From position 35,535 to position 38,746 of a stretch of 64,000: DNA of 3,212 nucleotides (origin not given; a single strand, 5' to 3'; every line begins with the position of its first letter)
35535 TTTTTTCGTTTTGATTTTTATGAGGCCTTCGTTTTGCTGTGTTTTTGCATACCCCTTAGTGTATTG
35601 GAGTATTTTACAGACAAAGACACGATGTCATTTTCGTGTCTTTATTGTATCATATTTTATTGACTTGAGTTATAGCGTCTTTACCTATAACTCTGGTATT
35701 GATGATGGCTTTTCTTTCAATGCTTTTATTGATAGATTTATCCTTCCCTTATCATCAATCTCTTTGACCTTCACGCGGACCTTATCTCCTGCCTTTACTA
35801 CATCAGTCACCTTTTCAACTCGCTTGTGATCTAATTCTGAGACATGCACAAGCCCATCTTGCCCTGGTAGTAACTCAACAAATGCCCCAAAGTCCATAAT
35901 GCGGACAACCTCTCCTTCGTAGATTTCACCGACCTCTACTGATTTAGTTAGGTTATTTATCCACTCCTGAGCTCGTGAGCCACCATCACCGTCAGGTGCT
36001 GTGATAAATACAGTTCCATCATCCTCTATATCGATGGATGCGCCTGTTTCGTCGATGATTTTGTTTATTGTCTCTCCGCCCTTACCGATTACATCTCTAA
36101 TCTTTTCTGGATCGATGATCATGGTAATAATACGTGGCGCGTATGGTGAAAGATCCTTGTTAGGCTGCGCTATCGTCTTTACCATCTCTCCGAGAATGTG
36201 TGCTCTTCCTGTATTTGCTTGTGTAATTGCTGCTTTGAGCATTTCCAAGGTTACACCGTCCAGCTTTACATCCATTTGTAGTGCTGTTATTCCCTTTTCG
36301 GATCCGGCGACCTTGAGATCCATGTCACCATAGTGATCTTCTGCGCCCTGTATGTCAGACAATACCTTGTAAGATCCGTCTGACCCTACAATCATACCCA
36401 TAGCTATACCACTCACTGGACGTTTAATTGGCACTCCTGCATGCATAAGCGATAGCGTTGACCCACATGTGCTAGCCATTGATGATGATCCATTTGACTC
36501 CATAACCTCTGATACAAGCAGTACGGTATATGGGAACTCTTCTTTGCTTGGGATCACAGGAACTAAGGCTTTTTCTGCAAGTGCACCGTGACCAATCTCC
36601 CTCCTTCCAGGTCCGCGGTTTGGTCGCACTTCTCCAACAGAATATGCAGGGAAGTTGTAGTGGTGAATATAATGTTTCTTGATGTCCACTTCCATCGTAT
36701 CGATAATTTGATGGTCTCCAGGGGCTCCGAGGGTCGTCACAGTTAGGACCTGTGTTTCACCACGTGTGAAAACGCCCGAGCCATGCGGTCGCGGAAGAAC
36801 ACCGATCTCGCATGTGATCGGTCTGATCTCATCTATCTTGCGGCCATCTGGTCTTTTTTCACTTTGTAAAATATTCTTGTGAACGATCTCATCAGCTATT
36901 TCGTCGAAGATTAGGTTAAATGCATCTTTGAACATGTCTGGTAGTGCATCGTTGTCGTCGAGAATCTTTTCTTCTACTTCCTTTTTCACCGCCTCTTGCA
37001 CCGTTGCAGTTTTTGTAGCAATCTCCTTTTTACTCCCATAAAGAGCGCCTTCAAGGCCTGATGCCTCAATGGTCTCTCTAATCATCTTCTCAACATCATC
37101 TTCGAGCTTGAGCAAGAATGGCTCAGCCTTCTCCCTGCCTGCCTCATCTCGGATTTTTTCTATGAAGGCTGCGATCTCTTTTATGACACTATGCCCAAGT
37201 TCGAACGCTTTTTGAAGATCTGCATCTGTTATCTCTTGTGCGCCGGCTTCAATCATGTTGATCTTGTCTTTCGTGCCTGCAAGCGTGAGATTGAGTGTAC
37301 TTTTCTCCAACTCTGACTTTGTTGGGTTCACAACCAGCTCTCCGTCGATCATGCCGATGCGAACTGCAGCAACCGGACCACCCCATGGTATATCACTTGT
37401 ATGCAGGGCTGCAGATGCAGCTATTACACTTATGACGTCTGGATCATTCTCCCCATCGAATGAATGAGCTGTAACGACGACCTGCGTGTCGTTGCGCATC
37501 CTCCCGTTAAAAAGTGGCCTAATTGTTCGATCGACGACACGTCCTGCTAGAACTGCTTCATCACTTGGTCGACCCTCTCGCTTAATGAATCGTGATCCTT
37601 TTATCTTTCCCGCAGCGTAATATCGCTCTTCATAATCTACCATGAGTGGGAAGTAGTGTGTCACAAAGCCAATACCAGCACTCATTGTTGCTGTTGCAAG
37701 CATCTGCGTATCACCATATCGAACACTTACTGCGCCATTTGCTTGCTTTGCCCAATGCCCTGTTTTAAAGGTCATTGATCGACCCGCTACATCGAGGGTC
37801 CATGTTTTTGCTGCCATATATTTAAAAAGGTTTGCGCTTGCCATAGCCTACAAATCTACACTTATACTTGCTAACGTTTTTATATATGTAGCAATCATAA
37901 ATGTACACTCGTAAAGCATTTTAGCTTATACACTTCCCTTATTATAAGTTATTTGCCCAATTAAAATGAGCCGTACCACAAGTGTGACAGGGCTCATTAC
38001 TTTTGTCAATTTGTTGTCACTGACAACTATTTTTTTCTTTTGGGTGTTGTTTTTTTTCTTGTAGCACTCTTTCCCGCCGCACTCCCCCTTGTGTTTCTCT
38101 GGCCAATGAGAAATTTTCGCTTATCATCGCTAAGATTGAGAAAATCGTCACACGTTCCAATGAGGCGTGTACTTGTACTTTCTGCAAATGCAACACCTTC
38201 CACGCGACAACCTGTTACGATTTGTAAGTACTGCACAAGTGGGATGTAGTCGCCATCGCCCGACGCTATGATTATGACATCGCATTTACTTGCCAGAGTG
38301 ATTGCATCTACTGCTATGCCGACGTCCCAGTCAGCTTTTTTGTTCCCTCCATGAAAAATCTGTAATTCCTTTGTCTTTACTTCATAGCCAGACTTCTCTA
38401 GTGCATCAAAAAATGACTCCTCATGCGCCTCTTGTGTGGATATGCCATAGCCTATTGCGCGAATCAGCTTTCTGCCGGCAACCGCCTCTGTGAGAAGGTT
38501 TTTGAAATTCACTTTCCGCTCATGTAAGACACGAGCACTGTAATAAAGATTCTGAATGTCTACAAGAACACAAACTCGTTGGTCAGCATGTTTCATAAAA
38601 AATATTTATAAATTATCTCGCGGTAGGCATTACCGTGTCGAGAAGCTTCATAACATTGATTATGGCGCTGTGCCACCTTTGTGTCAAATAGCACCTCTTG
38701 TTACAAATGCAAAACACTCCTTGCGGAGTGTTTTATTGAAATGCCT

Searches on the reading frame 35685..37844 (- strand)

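Call 8: search_protein_families(library=pfam, proteins=[window:35685-37844:-])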
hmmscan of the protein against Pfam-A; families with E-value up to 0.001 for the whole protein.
window:35685-37844:- (719 aa): 6 families
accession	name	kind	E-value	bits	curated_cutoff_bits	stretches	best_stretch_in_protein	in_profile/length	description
PF01138.27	RNase_PH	-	1.3e-52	178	25.5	2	21-153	2-130/130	3' exoribonuclease family, domain 1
PF03725.20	RNase_PH_C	-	3.3e-22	78.6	20.8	1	156-219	1-66/67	3' exoribonuclease family, domain 2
PF00575.29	S1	-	1.1e-21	77.4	22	1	636-707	2-74/74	S1 RNA binding domain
PF00013.35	KH_1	-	3e-12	46.6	21.5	1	573-630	2-65/66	KH domain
PF03726.19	PNPase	-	9.1e-05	23.3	24.6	1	269-336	20-81/81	Polyribonucleotide nucleotidyltransferase, RNA binding domain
PF22675.2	KH-I_KHDC4-BBP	-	0.00072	19.8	30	0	583-619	9-45/76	KHDC4/BBP-like, KH-domain type I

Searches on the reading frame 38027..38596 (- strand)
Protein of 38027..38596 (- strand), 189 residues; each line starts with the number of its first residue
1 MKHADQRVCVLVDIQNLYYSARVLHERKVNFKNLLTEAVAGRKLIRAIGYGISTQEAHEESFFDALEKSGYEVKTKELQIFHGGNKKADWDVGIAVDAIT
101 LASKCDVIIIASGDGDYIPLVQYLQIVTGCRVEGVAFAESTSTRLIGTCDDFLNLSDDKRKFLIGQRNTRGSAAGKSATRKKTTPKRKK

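Call 8: search_protein_families(library=pfam, proteins=[window:38027-38596:-])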
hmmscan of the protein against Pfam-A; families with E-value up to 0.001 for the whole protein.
window:38027-38596:- (189 aa): 1 family
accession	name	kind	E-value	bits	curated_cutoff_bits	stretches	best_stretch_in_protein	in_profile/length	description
PF01936.24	NYN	-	4.4e-33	115.3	24.2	1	7-155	1-144/145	NYN domain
